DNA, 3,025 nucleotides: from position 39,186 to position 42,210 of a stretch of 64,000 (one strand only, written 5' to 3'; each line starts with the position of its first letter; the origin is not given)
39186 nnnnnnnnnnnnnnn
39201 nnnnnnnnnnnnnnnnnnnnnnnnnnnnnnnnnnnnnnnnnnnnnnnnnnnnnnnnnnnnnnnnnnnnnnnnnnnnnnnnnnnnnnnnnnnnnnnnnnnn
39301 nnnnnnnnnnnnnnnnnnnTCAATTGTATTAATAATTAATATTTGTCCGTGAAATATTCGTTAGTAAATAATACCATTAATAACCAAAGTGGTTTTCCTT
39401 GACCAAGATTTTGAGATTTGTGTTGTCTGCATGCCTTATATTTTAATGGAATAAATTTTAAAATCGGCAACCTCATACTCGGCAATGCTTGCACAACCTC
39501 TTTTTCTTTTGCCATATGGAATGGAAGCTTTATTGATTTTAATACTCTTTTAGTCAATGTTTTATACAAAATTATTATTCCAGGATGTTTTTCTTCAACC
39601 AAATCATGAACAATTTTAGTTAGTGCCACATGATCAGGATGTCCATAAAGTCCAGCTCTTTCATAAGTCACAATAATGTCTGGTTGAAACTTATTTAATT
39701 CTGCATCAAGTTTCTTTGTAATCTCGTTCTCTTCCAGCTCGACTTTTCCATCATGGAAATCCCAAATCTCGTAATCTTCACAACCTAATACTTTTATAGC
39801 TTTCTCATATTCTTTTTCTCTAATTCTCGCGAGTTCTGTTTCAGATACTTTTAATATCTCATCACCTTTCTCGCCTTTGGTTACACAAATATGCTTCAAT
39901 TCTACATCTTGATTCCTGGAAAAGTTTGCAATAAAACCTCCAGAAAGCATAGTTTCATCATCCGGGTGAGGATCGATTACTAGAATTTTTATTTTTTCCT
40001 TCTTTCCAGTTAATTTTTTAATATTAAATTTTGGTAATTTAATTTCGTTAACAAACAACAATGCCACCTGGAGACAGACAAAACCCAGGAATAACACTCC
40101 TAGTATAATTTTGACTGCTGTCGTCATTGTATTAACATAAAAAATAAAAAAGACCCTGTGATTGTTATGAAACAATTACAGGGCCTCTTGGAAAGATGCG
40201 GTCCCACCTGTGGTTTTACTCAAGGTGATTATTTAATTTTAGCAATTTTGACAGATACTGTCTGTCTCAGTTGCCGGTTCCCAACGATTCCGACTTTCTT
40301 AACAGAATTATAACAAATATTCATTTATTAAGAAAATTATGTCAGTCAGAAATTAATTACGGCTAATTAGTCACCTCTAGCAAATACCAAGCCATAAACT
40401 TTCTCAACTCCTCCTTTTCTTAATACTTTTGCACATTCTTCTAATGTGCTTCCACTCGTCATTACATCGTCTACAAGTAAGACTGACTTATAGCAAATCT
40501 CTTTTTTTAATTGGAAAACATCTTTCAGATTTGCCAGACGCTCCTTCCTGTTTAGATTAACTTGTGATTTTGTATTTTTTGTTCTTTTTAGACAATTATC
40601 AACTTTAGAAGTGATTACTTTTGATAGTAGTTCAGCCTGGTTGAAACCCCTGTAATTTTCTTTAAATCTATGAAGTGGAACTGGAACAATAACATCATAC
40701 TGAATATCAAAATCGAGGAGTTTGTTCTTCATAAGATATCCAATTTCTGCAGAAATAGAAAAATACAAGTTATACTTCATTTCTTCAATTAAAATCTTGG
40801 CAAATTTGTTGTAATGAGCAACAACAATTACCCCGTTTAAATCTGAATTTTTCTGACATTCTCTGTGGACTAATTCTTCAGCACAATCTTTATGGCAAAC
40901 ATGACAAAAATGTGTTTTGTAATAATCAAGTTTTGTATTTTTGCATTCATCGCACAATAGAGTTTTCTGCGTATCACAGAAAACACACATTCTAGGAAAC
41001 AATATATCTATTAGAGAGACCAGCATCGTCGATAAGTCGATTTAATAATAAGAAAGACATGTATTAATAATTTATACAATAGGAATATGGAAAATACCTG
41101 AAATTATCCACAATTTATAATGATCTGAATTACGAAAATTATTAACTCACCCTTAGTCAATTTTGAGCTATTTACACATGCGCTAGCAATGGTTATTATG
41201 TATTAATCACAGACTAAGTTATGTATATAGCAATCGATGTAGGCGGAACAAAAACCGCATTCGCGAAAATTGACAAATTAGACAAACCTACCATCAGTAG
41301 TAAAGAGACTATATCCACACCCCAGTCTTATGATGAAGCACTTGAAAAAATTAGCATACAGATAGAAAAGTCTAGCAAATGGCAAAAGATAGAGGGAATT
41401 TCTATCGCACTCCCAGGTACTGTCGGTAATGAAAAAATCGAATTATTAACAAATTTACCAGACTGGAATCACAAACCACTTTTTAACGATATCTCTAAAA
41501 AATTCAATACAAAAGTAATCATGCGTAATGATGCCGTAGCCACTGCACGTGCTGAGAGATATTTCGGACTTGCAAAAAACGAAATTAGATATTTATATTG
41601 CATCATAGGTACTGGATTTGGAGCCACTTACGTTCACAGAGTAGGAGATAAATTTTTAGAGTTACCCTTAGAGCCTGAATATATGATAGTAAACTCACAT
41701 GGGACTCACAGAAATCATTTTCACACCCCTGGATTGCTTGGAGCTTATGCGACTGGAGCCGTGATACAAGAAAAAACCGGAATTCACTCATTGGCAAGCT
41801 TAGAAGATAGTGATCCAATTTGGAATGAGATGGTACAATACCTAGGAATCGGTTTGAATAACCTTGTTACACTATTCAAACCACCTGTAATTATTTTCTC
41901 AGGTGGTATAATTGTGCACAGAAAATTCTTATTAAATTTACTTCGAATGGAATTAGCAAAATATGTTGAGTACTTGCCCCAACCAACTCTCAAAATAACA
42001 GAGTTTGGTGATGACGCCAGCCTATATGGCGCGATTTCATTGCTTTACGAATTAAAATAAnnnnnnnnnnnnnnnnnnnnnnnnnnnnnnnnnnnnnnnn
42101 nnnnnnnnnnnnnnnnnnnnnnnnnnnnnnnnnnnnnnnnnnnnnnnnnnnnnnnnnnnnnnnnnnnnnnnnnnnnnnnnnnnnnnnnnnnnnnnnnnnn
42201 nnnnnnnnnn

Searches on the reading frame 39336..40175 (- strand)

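Call 10: search_protein_families(library=pfam, proteins=[window:39336-40175:-], max_evalue=0.001)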
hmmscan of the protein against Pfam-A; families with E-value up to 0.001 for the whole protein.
window:39336-40175:- (279 aa): 1 family
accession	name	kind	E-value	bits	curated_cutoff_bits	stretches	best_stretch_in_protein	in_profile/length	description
PF02585.22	PIG-L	-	1.6e-30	106.7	28.2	1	65-191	1-127/129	GlcNAc-PI de-N-acetylase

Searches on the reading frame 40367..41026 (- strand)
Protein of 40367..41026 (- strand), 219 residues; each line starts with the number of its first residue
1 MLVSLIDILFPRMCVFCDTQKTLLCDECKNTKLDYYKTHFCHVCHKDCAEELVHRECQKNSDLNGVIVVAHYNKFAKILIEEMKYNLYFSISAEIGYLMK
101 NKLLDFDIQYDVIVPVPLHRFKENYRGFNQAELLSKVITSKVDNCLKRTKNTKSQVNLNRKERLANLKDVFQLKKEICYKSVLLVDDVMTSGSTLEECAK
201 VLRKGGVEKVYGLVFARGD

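Call 10: search_protein_families(library=pfam, proteins=[window:40367-41026:-], max_evalue=0.001)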
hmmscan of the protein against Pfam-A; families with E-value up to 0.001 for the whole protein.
window:40367-41026:- (219 aa): 2 families
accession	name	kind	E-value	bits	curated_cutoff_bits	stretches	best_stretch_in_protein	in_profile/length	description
PF00156.33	Pribosyltran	-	1.7e-08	34.4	26.3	1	94-210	14-118/158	Phosphoribosyl transferase domain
PF18912.6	DZR_2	-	5.4e-07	29.8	27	1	5-58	1-56/56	Double zinc ribbon domain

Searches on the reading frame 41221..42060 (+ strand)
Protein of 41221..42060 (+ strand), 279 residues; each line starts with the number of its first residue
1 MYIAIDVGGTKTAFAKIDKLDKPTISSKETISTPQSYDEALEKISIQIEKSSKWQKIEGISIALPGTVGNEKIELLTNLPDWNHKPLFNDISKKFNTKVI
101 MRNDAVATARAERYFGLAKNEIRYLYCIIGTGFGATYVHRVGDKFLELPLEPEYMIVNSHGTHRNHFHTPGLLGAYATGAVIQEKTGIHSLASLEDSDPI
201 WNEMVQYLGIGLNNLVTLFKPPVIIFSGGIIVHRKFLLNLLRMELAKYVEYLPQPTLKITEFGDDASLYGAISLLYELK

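Call 10: search_protein_families(library=pfam, proteins=[window:41221-42060:+], max_evalue=0.001)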
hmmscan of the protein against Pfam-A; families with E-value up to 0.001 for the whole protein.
window:41221-42060:+ (279 aa): 2 families
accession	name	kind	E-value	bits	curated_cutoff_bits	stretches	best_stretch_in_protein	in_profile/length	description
PF00480.26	ROK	-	7.5e-32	111.5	22.9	2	2-136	1-137/294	ROK family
PF02685.22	Glucokinase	-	5.9e-06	26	22.1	1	5-113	3-107/314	Glucokinase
